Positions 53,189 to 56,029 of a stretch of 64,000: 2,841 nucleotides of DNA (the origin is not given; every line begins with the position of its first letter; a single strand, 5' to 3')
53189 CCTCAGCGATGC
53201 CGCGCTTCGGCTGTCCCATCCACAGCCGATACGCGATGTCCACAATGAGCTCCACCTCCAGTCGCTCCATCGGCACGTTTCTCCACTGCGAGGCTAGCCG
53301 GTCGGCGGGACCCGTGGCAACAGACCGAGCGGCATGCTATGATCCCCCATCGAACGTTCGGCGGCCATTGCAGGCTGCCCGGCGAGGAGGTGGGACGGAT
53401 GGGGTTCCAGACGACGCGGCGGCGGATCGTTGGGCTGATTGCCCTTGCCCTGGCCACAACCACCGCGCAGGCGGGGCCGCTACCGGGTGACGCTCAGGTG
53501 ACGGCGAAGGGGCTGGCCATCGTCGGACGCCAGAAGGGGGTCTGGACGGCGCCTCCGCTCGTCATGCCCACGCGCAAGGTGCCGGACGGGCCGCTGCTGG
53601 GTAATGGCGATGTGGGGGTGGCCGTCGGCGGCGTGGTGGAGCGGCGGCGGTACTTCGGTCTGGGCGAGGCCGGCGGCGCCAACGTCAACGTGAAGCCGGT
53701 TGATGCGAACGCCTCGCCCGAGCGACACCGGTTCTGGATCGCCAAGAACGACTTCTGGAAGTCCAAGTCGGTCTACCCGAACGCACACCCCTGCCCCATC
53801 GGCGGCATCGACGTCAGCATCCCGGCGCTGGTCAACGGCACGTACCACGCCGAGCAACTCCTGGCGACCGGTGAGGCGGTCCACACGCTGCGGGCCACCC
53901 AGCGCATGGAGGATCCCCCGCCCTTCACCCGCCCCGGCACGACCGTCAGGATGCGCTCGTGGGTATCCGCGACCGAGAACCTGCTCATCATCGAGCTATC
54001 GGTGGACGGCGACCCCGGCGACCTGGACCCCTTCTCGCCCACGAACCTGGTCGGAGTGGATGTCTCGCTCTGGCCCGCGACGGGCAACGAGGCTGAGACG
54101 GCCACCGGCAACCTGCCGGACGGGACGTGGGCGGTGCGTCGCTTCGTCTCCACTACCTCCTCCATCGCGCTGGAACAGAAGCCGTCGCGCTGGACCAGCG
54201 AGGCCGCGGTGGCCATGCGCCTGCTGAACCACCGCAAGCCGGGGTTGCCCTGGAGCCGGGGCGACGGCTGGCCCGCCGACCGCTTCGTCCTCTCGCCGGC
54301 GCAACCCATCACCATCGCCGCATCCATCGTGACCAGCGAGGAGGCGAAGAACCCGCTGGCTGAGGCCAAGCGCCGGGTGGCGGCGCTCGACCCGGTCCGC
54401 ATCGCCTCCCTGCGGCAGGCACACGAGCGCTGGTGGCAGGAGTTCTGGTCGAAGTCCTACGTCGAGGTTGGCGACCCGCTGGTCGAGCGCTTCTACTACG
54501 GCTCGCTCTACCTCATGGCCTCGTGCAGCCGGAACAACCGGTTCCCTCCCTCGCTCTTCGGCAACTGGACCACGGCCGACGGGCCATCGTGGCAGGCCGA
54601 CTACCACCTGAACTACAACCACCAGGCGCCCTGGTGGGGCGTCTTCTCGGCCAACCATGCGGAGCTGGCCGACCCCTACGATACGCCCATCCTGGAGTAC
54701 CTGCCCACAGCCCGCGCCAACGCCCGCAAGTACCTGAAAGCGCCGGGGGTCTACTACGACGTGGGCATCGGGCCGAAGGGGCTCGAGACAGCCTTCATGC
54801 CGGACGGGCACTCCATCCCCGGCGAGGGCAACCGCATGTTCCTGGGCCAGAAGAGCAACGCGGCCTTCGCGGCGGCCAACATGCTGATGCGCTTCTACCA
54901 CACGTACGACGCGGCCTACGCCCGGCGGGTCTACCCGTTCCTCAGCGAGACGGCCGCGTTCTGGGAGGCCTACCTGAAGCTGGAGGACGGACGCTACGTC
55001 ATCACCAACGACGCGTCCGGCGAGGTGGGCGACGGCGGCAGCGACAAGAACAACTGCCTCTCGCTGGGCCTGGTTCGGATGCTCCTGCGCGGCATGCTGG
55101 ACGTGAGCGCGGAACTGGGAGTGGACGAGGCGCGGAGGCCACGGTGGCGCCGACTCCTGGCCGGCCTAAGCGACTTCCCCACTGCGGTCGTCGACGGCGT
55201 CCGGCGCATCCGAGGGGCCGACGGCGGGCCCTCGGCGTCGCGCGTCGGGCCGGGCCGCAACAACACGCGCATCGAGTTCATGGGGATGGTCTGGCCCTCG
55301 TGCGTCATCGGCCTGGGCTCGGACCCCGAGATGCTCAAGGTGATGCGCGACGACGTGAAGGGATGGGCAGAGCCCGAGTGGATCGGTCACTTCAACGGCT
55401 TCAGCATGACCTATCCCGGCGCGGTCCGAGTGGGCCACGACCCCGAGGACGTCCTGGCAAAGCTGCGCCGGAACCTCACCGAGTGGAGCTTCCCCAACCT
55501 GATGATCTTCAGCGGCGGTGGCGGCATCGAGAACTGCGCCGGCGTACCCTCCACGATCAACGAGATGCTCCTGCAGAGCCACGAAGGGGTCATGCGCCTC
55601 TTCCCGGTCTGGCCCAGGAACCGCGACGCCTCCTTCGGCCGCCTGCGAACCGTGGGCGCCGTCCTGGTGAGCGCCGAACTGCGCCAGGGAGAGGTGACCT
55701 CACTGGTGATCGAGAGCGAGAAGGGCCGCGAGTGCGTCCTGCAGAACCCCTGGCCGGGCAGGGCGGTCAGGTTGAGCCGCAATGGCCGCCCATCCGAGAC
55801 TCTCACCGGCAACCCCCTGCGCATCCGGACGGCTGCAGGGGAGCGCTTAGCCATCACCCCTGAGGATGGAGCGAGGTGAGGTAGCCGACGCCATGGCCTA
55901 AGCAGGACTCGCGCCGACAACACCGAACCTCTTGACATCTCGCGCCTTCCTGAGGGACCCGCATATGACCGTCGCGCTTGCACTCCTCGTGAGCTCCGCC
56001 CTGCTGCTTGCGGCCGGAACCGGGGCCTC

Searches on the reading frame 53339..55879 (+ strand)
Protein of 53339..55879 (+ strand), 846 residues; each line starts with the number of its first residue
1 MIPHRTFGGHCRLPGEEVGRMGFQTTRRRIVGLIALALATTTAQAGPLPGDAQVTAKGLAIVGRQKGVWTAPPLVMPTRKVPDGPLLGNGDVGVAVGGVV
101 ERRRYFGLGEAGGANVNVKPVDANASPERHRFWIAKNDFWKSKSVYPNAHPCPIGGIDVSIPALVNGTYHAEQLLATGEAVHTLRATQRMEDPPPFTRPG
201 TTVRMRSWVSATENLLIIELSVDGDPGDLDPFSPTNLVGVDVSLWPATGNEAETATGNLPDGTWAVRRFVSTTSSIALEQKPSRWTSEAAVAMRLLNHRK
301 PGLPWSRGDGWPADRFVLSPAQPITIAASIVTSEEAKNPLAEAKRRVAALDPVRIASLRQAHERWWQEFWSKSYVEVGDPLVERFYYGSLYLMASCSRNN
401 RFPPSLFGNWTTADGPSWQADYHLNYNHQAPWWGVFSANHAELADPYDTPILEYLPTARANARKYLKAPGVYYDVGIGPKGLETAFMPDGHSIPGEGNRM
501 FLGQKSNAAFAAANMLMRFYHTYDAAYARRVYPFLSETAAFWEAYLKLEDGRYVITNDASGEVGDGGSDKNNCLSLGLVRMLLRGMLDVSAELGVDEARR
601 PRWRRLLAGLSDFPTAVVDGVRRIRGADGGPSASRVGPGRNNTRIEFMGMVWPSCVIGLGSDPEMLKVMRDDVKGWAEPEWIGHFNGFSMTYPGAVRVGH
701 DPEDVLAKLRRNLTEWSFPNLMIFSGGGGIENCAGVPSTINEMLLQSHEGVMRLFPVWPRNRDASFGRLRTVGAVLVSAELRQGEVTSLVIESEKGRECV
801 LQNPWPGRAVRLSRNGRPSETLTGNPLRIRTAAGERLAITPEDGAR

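Call 6: search_protein_families(library=pfam, proteins=[window:53339-55879:+], max_evalue=0.001)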
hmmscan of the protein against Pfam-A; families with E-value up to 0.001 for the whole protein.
window:53339-55879:+ (846 aa): 2 families
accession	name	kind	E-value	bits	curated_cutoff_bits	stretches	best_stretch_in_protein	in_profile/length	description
PF22124.2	Glyco_hydro_95_cat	-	1.8e-25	90.2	27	1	384-611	54-281/408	Glycosyl hydrolase family 95 catalytic domain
PF21307.2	Glyco_hydro_95_C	-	0.00012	22.9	27.6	1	746-836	1-91/94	Glycoside hydrolase family 95, C-terminal domain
